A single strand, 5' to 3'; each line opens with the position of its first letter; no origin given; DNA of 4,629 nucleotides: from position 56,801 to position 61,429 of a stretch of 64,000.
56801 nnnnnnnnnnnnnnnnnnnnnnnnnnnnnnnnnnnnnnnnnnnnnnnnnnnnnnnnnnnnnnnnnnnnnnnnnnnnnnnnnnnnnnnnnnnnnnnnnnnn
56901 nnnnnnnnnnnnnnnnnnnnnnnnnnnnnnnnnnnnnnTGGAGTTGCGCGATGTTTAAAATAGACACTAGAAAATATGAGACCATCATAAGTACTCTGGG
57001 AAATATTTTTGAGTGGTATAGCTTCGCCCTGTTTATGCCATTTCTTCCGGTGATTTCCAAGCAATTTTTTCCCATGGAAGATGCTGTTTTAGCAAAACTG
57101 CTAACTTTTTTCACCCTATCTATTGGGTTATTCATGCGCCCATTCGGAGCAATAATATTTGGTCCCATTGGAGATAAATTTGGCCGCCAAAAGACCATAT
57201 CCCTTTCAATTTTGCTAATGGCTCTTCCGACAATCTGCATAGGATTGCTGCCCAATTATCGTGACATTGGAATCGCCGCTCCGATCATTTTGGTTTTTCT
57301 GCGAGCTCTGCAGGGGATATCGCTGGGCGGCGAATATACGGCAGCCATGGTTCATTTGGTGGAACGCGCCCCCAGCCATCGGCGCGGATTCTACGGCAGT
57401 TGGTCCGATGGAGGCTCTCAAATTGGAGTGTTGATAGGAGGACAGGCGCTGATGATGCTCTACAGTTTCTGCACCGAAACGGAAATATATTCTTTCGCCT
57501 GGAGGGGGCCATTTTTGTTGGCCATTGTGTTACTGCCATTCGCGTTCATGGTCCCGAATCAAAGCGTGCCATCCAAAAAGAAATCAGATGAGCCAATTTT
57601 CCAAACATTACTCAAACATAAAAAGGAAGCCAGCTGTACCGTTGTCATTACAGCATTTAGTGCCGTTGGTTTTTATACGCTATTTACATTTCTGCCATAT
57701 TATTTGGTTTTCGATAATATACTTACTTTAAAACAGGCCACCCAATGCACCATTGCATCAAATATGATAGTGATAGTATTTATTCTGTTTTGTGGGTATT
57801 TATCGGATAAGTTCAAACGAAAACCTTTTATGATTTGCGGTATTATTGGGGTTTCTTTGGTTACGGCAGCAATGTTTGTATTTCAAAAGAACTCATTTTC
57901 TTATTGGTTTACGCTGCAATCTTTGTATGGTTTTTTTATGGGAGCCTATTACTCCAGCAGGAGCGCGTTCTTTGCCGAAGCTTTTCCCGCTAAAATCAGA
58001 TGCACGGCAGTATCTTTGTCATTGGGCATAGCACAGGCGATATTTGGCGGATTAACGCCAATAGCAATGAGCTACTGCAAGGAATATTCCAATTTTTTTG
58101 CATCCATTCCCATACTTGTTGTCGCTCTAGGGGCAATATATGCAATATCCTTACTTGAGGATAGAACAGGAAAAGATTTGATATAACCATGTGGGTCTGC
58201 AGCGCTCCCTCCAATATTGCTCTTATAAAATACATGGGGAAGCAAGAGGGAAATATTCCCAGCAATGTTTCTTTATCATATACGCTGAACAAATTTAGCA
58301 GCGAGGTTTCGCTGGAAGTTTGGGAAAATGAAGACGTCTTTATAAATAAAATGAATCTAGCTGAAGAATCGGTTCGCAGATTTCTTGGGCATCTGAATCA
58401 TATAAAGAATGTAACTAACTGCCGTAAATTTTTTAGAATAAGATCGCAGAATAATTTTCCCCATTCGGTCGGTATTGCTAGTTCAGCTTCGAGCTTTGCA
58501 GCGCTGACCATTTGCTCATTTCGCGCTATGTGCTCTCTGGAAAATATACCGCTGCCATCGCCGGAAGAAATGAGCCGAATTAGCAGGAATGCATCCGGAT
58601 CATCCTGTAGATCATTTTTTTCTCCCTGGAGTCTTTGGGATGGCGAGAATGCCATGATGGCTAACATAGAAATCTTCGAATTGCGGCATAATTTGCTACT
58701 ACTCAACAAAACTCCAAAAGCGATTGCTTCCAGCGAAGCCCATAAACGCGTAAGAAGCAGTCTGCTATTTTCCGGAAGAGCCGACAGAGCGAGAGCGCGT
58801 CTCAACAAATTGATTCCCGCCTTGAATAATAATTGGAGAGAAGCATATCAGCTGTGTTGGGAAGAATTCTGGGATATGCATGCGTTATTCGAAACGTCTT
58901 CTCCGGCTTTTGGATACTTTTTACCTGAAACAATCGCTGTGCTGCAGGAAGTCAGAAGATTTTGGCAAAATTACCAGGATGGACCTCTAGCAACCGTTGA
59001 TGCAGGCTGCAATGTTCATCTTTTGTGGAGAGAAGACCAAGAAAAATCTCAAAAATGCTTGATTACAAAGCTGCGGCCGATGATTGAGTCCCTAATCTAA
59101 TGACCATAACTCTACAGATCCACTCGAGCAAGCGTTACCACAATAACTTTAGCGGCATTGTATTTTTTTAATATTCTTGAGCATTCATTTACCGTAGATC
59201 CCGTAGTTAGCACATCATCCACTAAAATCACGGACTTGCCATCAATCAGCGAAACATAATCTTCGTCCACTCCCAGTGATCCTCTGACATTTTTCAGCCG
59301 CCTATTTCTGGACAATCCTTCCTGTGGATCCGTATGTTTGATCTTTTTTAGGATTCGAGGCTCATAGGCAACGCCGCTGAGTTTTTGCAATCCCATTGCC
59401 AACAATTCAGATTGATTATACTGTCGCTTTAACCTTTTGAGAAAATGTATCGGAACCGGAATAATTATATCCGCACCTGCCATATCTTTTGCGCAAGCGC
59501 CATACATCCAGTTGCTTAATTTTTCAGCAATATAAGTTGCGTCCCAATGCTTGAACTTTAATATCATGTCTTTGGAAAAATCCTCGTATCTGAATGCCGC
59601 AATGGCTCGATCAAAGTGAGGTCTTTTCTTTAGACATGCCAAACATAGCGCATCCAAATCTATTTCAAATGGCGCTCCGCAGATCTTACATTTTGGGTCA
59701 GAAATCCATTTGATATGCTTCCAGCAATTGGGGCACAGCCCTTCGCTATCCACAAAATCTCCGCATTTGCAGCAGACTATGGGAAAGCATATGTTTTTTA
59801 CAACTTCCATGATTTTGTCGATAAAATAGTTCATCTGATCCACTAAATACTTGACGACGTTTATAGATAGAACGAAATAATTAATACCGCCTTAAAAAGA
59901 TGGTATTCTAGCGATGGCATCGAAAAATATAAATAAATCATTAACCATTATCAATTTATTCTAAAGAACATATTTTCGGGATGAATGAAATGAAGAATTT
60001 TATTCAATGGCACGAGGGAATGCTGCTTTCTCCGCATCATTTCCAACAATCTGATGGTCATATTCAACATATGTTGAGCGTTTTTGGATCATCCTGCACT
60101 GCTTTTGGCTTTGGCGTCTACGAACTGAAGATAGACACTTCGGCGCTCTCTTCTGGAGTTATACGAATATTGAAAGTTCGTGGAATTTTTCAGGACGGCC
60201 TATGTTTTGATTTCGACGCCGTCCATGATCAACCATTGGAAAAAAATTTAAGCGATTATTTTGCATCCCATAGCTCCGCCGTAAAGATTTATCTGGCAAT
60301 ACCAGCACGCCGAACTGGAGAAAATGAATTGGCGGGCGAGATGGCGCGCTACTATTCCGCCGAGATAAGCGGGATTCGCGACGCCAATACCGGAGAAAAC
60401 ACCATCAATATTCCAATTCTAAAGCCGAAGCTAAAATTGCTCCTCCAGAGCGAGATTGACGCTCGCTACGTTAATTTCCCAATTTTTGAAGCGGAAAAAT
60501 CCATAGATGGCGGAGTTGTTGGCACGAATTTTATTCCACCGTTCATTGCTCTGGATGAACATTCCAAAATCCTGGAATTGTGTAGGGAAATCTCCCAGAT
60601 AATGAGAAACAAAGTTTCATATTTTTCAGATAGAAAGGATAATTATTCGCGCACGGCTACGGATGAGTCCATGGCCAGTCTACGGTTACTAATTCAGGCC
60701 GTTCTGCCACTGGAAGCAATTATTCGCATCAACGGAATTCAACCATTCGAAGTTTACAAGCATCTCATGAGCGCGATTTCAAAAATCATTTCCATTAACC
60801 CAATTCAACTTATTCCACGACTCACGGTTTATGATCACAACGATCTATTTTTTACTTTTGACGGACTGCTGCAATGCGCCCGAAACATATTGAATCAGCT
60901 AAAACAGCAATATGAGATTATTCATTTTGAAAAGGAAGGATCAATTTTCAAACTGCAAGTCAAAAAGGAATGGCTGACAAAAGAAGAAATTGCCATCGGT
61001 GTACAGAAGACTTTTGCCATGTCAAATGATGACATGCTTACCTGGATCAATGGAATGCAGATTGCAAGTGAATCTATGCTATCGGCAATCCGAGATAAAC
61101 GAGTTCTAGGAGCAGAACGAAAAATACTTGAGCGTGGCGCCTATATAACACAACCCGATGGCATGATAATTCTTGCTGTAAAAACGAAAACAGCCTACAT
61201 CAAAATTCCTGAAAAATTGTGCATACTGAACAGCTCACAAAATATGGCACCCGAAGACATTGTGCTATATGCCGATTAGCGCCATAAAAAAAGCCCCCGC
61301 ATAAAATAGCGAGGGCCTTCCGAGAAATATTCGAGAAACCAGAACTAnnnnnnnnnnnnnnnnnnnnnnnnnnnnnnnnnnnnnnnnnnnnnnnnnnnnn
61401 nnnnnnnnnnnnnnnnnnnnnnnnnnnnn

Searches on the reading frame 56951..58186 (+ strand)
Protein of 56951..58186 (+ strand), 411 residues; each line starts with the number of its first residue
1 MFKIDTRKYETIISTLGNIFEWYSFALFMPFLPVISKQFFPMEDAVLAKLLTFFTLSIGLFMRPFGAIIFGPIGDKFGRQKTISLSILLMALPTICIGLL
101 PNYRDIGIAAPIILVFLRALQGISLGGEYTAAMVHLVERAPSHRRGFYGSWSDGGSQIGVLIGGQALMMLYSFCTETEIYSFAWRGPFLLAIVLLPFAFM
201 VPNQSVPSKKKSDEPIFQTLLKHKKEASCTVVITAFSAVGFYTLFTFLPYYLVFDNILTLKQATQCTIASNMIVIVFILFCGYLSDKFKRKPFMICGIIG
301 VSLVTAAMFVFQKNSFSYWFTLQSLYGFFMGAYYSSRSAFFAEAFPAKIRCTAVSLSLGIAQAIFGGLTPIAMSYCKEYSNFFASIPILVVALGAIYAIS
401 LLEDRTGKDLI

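Call 15: search_protein_families(library=pfam, proteins=[window:56951-58186:+], max_evalue=0.00001)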
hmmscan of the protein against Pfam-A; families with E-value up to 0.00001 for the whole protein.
window:56951-58186:+ (411 aa): 2 families
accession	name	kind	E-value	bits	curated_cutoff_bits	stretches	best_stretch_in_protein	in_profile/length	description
PF07690.21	MFS_1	-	8.2e-35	120.8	33.4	2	16-253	3-229/347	Major Facilitator Superfamily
PF00083.30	Sugar_tr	-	3.5e-24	85.9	22.3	1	12-194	3-180/452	Sugar (and other) transporter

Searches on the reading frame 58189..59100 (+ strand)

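Call 15: search_protein_families(library=pfam, proteins=[window:58189-59100:+], max_evalue=0.00001)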
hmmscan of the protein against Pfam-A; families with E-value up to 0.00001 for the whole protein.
window:58189-59100:+ (303 aa): 1 family
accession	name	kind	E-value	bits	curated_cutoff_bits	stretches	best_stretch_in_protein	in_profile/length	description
PF22700.2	MVD-like_N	-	1.8e-32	112.6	27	1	6-152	1-148/157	Diphosphomevalonate decarboxylase-like N-terminal domain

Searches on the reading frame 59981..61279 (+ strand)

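Call 15: search_protein_families(library=pfam, proteins=[window:59981-61279:+], max_evalue=0.00001)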
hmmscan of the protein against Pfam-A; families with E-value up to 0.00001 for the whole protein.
window:59981-61279:+ (432 aa): 1 family
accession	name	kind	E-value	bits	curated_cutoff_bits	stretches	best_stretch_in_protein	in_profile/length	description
PF05936.17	T6SS_VasE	-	1.1e-47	163.2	23.4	1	20-342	1-337/429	Bacterial Type VI secretion, VC_A0110, EvfL, ImpJ, VasE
